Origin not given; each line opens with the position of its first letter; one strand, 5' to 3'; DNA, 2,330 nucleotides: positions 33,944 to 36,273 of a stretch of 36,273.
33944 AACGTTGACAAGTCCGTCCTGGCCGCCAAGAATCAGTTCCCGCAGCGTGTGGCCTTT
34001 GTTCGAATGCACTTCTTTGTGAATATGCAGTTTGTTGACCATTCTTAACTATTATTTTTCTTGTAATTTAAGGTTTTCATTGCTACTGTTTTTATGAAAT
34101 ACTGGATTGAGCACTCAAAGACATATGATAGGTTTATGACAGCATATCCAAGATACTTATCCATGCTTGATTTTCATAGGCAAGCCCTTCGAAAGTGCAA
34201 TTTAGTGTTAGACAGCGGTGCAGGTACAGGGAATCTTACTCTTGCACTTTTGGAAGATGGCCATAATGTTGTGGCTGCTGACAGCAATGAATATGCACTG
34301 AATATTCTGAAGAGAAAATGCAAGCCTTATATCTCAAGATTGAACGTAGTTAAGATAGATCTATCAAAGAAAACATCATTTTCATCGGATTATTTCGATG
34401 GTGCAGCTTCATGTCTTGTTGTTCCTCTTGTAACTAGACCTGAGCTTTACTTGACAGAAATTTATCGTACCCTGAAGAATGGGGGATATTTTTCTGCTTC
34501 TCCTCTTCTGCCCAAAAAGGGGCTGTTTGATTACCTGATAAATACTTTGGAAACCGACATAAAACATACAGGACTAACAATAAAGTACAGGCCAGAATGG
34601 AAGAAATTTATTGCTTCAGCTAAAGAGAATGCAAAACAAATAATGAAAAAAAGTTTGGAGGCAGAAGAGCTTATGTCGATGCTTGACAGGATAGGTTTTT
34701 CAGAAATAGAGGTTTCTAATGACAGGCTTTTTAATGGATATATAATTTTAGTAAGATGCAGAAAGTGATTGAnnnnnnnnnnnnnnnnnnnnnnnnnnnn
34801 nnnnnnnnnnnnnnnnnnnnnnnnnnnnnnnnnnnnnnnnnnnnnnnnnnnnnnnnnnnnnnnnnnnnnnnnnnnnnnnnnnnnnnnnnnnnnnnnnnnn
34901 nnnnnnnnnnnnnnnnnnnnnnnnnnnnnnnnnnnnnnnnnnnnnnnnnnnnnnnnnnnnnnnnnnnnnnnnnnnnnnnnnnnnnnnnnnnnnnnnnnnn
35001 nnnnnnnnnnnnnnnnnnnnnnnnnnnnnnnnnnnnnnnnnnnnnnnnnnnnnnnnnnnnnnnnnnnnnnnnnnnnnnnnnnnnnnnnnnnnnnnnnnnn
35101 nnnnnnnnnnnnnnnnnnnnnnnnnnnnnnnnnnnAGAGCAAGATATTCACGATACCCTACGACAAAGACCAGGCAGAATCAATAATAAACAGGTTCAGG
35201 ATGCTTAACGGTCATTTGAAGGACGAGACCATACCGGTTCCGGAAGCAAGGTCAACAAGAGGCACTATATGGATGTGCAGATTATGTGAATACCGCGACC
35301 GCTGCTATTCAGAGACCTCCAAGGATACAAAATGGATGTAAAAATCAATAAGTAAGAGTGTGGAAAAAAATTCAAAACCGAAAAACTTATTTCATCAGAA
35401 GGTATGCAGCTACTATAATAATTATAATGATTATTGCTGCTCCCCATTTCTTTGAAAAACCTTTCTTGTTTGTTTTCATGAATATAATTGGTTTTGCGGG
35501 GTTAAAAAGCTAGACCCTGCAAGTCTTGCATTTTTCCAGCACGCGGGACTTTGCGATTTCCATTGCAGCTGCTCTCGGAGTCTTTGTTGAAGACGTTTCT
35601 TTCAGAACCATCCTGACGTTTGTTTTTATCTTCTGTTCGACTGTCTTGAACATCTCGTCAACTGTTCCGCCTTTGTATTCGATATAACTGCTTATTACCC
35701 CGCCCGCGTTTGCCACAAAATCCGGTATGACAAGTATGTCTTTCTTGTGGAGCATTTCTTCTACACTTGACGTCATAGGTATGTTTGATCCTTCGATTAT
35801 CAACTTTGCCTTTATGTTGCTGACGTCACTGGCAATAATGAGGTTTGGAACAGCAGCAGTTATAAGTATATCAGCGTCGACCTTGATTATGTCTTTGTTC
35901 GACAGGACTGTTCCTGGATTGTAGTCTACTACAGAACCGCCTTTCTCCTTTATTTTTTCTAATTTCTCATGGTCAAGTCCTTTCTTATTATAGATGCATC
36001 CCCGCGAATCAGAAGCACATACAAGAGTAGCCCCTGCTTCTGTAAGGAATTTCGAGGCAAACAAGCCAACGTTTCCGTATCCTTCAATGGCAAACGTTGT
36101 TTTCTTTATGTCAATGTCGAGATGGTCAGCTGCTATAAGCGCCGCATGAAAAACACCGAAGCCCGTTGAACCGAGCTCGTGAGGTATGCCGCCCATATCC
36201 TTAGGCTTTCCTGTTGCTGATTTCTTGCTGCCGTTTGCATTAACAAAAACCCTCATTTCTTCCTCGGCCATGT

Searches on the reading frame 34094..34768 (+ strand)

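Call 44: search_protein_families(library=pfam, proteins=[window:34094-34768:+], max_evalue=0.001)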
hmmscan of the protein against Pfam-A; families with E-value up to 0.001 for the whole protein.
window:34094-34768:+ (224 aa): 7 families
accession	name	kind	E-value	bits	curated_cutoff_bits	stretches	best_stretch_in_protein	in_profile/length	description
PF08241.18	Methyltransf_11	-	1.9e-14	54.5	21.2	1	39-133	1-93/95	Methyltransferase domain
PF13649.12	Methyltransf_25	-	8.7e-13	49.2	27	1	38-131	1-97/97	Methyltransferase domain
PF13847.12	Methyltransf_31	-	7.5e-08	32.6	27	1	37-136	6-110/145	Methyltransferase domain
PF08242.18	Methyltransf_12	-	1e-07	33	30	1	39-133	1-98/98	Methyltransferase domain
PF13489.12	Methyltransf_23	-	1.1e-05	25.6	27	1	32-165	20-124/164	Methyltransferase domain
PF01209.24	Ubie_methyltran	-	0.00033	20.5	20.1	1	30-134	43-150/233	ubiE/COQ5 methyltransferase family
PF06325.19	PrmA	-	0.00082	19.4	22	0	31-170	158-289/296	Ribosomal protein L11 methyltransferase (PrmA)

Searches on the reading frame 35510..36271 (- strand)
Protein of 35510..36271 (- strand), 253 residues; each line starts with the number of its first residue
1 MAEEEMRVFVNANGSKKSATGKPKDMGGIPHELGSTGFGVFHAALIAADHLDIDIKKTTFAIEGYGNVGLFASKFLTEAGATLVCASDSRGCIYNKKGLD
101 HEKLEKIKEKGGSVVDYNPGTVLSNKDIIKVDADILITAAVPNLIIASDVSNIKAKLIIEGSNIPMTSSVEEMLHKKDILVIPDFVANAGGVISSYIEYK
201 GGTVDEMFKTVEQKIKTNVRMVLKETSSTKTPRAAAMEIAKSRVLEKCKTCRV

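Call 44: search_protein_families(library=pfam, proteins=[window:35510-36271:-], max_evalue=0.001)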
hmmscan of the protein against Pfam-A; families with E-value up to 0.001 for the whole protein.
window:35510-36271:- (253 aa): 1 family
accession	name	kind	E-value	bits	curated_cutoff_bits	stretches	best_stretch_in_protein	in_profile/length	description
PF00208.27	ELFV_dehydrog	-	3.5e-52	178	23.4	1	27-247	1-236/241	Glutamate/Leucine/Phenylalanine/Valine dehydrogenase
